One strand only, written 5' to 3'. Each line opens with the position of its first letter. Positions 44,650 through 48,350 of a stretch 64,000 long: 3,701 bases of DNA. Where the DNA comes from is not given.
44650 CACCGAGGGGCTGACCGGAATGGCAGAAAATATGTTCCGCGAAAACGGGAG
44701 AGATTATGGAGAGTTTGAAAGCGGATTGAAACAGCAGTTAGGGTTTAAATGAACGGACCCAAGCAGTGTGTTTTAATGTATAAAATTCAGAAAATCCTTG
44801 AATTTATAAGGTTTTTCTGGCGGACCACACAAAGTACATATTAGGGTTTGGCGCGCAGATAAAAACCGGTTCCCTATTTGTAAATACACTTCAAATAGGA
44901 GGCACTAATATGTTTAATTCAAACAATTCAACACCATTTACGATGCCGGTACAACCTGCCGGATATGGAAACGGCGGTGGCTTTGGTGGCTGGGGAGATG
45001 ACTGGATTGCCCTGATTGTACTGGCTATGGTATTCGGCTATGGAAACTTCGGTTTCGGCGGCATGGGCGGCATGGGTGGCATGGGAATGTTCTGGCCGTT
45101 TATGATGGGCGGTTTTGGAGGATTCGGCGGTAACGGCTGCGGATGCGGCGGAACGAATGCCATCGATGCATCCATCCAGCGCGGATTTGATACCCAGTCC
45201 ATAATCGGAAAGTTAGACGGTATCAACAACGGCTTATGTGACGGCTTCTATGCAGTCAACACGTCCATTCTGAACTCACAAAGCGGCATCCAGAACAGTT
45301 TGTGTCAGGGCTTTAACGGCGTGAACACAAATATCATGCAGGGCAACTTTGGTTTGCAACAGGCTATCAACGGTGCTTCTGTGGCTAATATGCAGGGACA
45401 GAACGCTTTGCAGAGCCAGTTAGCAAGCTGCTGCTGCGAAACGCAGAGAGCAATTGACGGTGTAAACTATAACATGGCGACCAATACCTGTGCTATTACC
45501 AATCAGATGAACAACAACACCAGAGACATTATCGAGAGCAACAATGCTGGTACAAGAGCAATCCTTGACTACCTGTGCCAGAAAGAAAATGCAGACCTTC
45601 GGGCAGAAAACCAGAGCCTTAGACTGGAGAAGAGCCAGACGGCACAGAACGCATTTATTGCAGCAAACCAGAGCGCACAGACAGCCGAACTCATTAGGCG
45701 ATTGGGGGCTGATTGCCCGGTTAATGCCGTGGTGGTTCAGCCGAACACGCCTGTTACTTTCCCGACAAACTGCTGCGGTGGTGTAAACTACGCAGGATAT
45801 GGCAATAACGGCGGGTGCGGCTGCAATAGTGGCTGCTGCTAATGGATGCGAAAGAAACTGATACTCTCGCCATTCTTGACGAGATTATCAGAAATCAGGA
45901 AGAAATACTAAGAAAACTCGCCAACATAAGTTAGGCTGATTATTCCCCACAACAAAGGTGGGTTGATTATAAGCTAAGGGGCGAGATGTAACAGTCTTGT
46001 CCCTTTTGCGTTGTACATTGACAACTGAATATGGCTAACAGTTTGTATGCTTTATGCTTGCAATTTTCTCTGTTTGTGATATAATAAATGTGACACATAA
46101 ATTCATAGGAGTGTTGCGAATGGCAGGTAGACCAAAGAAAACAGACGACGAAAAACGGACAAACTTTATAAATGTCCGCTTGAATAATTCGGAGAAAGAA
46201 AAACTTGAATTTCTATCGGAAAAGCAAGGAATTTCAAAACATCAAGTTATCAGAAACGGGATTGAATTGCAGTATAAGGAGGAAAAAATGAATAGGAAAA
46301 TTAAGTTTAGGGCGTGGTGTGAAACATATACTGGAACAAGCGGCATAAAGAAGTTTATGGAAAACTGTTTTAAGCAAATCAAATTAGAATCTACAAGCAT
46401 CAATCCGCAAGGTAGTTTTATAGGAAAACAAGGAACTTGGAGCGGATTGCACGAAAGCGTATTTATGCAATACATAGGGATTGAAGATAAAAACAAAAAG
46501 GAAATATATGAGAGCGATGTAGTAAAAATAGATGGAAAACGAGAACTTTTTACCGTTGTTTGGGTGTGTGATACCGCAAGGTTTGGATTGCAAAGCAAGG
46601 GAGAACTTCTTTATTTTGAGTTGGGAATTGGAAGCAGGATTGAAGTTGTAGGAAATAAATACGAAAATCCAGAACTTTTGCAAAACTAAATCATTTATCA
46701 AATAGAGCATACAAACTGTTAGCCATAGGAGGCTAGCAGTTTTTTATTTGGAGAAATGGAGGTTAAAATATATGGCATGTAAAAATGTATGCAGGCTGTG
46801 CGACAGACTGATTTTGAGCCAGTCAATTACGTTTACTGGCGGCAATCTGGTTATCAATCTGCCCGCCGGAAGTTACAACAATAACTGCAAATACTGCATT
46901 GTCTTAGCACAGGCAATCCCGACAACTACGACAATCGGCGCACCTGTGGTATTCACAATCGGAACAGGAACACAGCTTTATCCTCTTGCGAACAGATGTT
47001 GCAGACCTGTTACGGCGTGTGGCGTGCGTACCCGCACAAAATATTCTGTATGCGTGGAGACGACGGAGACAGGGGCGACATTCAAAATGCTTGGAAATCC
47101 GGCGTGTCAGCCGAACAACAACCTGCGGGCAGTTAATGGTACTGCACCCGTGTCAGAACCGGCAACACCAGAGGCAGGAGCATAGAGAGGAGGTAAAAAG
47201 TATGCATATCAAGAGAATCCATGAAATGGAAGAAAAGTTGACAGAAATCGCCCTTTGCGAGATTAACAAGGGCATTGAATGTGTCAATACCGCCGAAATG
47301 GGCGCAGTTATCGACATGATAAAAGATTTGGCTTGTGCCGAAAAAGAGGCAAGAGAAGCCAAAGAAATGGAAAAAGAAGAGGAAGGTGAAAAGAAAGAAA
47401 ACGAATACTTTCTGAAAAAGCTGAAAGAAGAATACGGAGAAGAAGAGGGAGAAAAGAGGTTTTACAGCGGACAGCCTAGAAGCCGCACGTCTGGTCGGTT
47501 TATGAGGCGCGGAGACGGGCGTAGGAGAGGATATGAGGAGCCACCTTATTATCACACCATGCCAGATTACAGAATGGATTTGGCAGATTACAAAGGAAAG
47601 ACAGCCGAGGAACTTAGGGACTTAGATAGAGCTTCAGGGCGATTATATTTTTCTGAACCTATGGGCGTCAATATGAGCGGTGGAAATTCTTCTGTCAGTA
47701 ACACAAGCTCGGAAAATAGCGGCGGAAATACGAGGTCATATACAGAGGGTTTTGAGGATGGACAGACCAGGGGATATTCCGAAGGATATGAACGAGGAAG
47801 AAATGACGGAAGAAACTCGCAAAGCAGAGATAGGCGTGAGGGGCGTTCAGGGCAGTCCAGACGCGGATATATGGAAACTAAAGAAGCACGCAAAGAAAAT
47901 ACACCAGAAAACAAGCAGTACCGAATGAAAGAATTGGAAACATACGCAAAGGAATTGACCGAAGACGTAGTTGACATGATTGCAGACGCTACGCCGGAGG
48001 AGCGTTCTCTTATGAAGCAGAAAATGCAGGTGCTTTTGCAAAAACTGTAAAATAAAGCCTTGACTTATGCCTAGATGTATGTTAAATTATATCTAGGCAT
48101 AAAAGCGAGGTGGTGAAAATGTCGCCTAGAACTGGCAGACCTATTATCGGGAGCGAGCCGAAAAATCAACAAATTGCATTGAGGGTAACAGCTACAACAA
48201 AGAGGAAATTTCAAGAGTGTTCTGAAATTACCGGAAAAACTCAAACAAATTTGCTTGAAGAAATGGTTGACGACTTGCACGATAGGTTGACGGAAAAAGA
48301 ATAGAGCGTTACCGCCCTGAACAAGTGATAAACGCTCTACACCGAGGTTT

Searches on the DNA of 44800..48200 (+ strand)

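Call 7: search_dna_similar(query=window:44800-48200:+, collection=phages, mode=near, max_rows=30)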
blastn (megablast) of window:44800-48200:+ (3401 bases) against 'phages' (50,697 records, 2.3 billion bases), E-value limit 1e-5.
No match.

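Call 84: search_rna_families(source=window, start=45700, end=46900, threshold=evalue, max_evalue=1)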
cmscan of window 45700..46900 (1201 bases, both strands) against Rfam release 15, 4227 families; matches with E-value up to 1: 3.
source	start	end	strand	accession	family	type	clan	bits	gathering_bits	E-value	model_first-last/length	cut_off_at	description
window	46347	46415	+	RF04331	Plastid-clpP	Cis-reg;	-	25.6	55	0.12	1-69/69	no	Plastid-clpP 5UTR RNA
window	46605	46745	+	RF02986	FuFi-1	Gene; sRNA;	-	22.5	59.6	0.018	1-175/175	no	FuFi-1 RNA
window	46310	46411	+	RF01932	bxd_4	Gene; lncRNA;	-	19.8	40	0.79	1-106/106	no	Bithoraxoid conserved region 4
